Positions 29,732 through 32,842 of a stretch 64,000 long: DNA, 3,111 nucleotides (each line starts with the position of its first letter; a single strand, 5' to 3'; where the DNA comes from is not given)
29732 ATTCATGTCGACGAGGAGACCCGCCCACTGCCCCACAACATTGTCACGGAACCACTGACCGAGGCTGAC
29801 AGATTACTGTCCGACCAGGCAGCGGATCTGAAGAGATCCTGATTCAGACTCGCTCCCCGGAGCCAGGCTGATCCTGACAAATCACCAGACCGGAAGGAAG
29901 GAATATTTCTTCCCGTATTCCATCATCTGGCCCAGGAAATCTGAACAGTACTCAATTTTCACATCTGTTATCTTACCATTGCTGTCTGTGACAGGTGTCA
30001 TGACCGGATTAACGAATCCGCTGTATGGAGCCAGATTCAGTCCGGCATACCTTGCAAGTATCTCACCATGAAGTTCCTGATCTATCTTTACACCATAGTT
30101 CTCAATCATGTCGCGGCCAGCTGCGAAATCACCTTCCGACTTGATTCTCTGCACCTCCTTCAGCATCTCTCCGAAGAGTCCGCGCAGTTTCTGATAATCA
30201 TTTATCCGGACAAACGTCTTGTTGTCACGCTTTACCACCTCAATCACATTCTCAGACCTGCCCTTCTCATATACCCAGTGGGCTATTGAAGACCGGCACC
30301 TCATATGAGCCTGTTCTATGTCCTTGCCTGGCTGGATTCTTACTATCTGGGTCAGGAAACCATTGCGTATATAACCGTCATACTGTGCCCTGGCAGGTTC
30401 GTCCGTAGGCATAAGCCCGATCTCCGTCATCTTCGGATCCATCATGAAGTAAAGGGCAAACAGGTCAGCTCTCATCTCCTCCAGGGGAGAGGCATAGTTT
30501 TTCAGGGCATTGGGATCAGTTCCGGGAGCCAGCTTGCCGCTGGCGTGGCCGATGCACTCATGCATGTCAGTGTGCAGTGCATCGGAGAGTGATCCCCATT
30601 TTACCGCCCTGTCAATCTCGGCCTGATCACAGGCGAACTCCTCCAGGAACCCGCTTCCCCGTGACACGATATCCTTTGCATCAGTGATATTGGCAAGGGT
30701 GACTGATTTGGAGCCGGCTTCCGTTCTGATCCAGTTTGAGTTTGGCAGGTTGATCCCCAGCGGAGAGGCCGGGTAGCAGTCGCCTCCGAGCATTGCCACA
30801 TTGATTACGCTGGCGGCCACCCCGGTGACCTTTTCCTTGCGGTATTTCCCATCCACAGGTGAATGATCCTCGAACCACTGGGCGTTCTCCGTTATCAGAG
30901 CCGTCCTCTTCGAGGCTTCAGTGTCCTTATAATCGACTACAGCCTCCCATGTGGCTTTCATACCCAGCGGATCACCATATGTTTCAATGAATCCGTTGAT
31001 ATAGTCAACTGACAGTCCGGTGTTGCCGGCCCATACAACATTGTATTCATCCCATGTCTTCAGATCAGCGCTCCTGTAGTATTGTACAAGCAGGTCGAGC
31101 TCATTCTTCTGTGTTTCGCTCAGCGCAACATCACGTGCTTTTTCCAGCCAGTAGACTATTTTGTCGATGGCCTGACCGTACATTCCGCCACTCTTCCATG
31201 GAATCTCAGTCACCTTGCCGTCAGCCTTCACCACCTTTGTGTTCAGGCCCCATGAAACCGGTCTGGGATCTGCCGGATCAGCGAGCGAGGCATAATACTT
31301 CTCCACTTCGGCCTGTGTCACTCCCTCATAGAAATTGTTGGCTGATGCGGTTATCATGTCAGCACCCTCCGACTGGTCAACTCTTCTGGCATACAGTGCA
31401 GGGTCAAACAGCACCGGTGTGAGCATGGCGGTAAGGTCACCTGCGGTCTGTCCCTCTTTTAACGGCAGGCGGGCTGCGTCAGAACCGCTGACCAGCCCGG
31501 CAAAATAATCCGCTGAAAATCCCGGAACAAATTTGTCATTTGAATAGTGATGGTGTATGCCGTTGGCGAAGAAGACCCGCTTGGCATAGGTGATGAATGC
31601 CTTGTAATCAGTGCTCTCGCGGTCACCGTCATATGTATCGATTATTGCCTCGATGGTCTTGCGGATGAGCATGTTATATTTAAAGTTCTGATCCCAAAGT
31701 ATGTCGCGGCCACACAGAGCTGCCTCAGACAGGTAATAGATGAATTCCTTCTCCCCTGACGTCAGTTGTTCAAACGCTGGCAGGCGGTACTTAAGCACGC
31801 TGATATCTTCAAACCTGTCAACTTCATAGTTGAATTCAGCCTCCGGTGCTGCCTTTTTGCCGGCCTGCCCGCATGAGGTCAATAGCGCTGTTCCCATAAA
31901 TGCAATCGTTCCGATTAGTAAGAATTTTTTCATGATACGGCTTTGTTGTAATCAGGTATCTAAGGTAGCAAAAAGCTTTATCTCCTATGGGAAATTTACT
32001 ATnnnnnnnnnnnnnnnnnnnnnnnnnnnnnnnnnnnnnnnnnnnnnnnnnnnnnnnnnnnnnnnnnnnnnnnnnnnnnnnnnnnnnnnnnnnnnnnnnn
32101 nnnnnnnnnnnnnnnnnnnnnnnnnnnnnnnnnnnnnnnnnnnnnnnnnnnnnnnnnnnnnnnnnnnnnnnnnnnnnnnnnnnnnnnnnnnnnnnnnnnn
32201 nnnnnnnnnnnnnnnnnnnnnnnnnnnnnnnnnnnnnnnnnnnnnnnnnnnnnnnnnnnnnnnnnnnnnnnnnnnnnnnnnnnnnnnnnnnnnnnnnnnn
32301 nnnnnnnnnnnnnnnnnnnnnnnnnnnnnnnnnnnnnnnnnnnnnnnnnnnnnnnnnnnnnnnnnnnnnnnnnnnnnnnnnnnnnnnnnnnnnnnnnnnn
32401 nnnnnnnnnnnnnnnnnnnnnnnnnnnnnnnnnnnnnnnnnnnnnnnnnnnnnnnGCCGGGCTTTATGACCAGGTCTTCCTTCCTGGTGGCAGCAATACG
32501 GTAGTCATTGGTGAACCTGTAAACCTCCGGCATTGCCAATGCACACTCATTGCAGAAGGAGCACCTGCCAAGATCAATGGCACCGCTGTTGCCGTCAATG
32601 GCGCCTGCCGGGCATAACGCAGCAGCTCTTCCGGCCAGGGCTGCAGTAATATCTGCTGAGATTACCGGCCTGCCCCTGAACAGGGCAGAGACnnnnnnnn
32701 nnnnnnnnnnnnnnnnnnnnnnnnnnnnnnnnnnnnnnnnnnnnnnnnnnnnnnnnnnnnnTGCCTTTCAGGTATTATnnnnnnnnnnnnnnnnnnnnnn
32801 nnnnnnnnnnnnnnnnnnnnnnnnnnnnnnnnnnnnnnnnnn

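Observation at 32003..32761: Small subunit: proximal cluster ligands read D/C/D/N, and the fused ferredoxin segment has lost exactly one of its two clusters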

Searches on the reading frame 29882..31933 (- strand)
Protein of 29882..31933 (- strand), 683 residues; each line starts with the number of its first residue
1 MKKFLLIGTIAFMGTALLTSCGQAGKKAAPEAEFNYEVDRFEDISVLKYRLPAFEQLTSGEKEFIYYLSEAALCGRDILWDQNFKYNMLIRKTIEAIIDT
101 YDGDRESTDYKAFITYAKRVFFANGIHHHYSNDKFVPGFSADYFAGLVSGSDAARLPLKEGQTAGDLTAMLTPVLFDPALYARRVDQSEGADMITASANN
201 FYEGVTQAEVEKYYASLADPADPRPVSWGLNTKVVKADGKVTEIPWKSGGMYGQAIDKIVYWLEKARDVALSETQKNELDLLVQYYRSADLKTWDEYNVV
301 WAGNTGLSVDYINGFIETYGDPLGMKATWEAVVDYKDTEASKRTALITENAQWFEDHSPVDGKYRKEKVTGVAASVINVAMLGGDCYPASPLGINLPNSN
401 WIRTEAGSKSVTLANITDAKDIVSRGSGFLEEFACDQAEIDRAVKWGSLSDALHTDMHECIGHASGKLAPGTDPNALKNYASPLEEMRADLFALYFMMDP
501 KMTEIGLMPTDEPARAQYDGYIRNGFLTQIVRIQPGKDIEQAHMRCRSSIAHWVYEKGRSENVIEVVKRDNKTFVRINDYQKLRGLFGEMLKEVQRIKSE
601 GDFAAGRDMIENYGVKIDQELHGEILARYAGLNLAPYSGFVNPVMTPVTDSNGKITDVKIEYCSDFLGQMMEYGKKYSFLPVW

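Call 61: search_protein_families(library=pfam, proteins=[window:29882-31933:-], max_evalue=0.00001)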
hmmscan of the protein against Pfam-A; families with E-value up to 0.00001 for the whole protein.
window:29882-31933:- (683 aa): 1 family
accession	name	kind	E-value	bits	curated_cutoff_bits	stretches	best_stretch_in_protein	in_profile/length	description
PF03571.21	Peptidase_M49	-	1.7e-41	142.7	21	2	250-469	99-309/548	Peptidase family M49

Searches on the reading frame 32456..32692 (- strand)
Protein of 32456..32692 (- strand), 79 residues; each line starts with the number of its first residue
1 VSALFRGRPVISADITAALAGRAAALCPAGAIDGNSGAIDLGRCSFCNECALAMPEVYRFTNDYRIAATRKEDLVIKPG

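Call 48: search_solved_structures(query=window:32456-32692:-, max_evalue=10, show_alignments=5)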
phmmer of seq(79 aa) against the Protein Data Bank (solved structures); distinct sequences matched with E-value up to 10: 16.
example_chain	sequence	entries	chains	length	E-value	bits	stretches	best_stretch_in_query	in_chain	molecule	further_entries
7z0s_F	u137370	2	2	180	0.018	18.4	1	37-75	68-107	Formate hydrogenlyase subunit 6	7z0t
6u8y_N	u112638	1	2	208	0.098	16.1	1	37-74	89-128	NADH dehydrogenase subunit I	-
3or2_A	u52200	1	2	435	0.17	15.3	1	22-61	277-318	Sulfite redcutase subunit alpha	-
3or1_A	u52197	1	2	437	0.17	15.3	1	22-61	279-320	Sulfite reductase alpha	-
7p69_I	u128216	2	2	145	0.2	15.1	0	38-76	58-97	NADH-quinone oxidoreductase subunit I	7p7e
7p62_I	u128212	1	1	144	0.2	15.1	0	38-76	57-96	NADH-quinone oxidoreductase subunit I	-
7p7k_I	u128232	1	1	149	0.22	15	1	39-76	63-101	NADH-quinone oxidoreductase subunit I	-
7p61_I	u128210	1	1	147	0.22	14.9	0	38-76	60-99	NADH-quinone oxidoreductase subunit I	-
7awt_I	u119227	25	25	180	0.26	14.7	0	38-76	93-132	NADH-quinone oxidoreductase subunit I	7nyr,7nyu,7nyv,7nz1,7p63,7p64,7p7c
6cfw_N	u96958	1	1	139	0.44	14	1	5-73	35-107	NADH-plastoquinone oxidoreductase subunit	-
3mm5_A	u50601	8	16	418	0.48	13.9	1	22-59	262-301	Sulfite reductase, dissimilatory-type subunit alpha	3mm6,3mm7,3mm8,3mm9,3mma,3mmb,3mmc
9g03_E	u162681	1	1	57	0.65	13.4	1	19-55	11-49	Ferredoxin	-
3qn3_A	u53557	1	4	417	0.74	13.3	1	6-41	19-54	Enolase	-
2eox_A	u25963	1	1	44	1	12.8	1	36-71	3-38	Zinc finger protein 473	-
6j36_A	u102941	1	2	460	1.2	12.6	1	6-41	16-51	Enolase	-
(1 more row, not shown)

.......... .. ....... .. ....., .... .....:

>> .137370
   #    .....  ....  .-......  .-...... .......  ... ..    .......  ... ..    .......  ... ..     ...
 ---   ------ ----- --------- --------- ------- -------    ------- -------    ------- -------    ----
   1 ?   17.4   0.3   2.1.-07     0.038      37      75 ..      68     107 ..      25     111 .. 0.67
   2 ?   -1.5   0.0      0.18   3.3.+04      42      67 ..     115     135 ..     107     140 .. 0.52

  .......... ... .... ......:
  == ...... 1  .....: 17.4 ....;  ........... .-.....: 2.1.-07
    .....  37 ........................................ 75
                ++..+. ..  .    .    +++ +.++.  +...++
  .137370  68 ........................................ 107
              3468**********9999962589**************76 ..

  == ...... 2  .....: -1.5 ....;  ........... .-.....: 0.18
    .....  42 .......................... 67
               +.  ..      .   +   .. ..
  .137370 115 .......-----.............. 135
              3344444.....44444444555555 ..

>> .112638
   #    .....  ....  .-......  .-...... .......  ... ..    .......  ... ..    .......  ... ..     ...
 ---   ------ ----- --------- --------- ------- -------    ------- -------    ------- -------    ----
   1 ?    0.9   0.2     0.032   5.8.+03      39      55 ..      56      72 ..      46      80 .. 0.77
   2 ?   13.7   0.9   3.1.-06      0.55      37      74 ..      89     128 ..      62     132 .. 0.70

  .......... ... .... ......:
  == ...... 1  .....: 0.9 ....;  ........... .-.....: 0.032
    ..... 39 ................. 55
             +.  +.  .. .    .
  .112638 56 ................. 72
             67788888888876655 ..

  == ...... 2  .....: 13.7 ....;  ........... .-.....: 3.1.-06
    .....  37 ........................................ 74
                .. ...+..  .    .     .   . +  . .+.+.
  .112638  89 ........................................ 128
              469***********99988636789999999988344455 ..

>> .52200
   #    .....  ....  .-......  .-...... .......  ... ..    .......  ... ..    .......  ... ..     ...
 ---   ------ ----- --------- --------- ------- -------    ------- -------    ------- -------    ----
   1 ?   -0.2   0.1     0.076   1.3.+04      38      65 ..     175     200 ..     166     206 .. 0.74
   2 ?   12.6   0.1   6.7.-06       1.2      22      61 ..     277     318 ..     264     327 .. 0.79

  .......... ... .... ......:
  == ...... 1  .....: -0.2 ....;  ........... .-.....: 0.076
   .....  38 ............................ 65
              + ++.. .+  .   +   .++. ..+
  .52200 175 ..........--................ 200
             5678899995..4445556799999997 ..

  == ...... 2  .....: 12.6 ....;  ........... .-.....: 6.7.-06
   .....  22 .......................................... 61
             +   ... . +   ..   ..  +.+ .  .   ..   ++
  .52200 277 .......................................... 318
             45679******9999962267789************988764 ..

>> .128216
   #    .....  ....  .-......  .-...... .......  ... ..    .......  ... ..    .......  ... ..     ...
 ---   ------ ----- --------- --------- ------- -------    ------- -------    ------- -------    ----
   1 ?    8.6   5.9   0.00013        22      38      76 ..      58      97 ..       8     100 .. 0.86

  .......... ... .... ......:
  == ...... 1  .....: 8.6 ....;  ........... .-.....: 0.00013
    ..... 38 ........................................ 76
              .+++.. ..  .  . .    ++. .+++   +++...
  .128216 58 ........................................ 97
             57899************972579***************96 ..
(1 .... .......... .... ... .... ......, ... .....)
